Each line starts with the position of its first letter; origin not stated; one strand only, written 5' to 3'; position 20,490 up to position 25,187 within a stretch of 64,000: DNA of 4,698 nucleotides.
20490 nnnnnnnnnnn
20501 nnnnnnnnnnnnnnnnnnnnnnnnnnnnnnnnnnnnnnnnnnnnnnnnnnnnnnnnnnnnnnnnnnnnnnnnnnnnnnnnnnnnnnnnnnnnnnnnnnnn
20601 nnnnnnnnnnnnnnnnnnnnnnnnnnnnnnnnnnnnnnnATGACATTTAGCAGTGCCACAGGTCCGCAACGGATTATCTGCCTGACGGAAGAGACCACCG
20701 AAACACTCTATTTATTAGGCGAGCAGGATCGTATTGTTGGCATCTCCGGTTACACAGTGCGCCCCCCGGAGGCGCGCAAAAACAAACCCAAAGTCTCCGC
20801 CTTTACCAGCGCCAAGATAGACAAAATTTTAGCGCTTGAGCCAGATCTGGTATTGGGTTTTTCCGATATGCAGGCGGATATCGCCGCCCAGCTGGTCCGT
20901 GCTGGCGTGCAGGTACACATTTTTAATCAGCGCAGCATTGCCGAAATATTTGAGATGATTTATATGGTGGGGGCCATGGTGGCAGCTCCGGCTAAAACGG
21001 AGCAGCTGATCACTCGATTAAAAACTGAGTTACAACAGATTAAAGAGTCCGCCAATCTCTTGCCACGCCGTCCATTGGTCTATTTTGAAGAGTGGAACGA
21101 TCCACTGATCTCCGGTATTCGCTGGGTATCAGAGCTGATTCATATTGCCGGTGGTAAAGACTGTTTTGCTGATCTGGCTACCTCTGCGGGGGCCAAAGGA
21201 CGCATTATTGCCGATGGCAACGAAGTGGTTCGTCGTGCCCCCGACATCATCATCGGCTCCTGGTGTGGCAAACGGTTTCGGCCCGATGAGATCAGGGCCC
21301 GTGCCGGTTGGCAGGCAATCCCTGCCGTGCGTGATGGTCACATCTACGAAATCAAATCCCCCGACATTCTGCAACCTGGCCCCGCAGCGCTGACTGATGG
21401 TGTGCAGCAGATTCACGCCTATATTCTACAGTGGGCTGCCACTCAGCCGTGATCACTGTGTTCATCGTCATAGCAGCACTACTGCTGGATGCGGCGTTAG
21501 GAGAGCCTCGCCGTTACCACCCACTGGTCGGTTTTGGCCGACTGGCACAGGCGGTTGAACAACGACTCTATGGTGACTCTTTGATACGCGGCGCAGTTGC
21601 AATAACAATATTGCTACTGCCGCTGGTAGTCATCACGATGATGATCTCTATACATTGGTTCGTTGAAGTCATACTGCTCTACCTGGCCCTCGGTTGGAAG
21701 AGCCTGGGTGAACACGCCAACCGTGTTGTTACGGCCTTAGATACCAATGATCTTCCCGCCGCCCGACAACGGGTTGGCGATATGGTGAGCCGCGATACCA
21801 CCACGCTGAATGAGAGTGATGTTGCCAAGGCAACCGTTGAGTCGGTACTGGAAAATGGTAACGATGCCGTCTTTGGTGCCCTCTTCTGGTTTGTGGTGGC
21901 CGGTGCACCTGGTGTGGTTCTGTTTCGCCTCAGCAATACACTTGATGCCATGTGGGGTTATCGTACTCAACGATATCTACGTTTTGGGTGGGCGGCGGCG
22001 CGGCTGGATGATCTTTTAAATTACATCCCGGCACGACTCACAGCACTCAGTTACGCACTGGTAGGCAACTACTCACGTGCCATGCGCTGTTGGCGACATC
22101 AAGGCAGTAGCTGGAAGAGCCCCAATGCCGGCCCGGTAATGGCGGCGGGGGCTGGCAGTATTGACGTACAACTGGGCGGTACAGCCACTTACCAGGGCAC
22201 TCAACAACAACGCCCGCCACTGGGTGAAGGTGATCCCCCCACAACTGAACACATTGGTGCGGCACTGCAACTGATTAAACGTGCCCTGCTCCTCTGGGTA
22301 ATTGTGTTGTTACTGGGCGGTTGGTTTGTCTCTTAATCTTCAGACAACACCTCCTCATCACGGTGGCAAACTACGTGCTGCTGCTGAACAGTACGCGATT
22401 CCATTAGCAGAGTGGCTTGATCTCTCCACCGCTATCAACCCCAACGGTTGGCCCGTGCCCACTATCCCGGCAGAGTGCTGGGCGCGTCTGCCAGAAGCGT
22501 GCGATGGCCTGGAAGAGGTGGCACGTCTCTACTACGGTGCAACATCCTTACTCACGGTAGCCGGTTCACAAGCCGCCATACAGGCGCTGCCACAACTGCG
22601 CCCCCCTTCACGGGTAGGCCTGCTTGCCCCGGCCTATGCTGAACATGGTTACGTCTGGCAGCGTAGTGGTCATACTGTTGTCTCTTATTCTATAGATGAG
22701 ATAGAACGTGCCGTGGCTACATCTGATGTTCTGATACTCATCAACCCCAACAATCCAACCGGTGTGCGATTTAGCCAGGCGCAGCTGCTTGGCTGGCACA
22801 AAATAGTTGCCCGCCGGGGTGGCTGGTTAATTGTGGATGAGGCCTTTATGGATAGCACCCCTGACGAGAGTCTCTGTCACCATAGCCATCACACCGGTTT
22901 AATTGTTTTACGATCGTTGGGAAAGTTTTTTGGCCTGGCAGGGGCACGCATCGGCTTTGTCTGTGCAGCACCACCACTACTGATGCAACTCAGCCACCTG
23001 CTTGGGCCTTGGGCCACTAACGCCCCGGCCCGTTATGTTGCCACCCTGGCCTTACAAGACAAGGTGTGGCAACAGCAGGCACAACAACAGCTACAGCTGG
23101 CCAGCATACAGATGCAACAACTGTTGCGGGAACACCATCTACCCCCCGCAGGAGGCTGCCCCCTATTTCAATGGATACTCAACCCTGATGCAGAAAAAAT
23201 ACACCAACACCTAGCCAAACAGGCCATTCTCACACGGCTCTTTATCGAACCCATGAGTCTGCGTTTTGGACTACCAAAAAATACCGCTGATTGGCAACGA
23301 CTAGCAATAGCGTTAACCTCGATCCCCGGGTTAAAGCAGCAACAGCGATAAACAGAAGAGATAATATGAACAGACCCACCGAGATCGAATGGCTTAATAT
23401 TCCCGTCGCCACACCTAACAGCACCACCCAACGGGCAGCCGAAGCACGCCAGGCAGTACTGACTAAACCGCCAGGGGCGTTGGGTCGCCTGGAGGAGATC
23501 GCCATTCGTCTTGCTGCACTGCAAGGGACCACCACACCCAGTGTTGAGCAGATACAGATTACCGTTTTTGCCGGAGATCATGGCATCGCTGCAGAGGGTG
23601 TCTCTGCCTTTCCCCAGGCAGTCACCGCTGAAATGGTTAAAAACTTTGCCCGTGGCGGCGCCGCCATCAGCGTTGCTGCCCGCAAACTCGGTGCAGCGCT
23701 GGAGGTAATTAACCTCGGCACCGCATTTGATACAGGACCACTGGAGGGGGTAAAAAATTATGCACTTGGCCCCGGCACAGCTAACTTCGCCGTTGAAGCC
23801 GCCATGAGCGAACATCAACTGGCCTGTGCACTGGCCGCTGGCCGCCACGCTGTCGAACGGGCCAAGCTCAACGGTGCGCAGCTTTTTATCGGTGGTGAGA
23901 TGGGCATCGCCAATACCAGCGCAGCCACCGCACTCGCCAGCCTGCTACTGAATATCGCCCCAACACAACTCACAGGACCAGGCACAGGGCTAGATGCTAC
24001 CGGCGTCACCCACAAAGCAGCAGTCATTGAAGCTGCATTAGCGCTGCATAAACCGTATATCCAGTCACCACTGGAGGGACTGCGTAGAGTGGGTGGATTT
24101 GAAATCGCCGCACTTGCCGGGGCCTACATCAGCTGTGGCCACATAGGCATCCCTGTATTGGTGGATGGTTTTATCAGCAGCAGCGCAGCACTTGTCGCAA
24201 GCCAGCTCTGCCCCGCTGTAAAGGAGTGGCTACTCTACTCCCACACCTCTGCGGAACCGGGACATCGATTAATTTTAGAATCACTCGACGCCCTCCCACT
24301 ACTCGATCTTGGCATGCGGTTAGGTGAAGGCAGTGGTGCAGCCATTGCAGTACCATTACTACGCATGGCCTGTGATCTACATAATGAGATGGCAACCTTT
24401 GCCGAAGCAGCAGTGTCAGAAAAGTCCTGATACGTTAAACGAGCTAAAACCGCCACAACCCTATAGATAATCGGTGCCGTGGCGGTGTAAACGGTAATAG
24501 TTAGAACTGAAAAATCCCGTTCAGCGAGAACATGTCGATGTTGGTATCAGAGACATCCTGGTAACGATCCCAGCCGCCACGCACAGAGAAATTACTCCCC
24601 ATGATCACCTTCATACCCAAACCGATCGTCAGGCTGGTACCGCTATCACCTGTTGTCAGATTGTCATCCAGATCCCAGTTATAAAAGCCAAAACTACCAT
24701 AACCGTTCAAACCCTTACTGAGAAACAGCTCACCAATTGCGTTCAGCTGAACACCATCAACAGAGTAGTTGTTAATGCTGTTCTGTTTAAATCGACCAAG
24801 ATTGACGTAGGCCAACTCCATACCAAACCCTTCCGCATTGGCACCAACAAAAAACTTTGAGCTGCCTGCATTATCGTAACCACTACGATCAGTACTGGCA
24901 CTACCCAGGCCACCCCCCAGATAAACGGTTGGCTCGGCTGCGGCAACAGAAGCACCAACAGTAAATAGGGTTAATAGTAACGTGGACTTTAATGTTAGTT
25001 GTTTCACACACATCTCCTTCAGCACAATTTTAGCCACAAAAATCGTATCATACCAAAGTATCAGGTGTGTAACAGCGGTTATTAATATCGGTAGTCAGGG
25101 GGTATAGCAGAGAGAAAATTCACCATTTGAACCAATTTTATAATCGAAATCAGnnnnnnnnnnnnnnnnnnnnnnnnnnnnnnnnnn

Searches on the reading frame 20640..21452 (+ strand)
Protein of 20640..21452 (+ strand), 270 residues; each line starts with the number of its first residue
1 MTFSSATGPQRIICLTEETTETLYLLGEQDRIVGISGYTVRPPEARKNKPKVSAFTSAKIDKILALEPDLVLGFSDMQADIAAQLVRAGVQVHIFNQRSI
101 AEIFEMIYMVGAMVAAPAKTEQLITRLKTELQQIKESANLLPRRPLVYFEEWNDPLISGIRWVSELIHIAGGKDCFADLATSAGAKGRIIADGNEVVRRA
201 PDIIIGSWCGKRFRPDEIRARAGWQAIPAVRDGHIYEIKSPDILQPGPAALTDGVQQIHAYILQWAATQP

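Call 66: search_protein_families(library=pfam, proteins=[window:20640-21452:+], max_evalue=0.00001)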
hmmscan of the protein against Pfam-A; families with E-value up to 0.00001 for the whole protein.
window:20640-21452:+ (270 aa): 1 family
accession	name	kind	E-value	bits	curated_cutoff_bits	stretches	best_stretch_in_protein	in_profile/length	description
PF01497.23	Peripla_BP_2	-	2e-49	168.6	27.5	1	12-240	1-233/235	Periplasmic binding protein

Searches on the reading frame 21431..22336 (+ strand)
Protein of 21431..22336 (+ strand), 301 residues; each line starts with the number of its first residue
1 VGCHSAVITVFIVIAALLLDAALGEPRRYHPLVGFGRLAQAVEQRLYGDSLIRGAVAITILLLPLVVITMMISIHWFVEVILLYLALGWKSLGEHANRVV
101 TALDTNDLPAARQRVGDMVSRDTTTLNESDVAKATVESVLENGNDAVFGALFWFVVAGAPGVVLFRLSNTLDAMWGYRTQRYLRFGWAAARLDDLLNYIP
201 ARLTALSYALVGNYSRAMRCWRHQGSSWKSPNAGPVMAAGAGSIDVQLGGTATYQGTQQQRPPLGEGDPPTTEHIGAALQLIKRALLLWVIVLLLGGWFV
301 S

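Call 66: search_protein_families(library=pfam, proteins=[window:21431-22336:+], max_evalue=0.00001)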
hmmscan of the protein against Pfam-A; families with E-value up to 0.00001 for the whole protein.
window:21431-22336:+ (301 aa): 2 families
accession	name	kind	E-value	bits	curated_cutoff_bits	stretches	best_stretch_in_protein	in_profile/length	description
PF03186.18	CobD_Cbib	-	5.5e-94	315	34.4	1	14-281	2-281/282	CobD/Cbib protein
PF17113.10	AmpE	-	1.2e-06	28.6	21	1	56-221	44-221/284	Regulatory signalling modulator protein AmpE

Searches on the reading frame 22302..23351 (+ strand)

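Call 66: search_protein_families(library=pfam, proteins=[window:22302-23351:+], max_evalue=0.00001)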
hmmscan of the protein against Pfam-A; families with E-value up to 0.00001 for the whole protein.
window:22302-23351:+ (349 aa): 1 family
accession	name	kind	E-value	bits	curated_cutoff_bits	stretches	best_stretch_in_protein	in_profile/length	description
PF00155.27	Aminotran_1_2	-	8.2e-27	94.8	19.7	1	73-309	51-328/361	Aminotransferase class I and II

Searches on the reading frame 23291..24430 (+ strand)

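Call 67: search_protein_families(library=pfam, proteins=[window:23291-24430:+], max_evalue=0.001)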
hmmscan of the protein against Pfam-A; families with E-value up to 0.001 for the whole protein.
window:23291-24430:+ (379 aa): 1 family
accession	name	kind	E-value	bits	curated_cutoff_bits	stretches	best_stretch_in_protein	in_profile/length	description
PF02277.22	DBI_PRT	-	4.5e-126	421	22.6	1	41-375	3-329/329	Phosphoribosyltransferase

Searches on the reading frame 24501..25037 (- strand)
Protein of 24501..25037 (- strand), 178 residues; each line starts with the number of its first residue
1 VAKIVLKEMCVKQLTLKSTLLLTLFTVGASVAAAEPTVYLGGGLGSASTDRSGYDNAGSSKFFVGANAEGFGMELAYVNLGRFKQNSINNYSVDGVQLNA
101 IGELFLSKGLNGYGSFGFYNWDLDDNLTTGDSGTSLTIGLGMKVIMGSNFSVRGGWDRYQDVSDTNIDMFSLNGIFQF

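Call 36: search_protein_families(library=pfam, proteins=[window:24501-25037:-], max_evalue=0.00001)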
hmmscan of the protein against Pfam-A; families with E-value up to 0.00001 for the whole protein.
window:24501-25037:- (178 aa): 2 families
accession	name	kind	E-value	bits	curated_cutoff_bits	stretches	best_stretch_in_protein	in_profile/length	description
PF13505.12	OMP_b-brl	-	8.4e-13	49.3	28.7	1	19-172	3-169/175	Outer membrane protein beta-barrel domain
PF01389.23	OmpA_membrane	-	1.5e-09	38.3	21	1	34-164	2-154/180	OmpA-like transmembrane domain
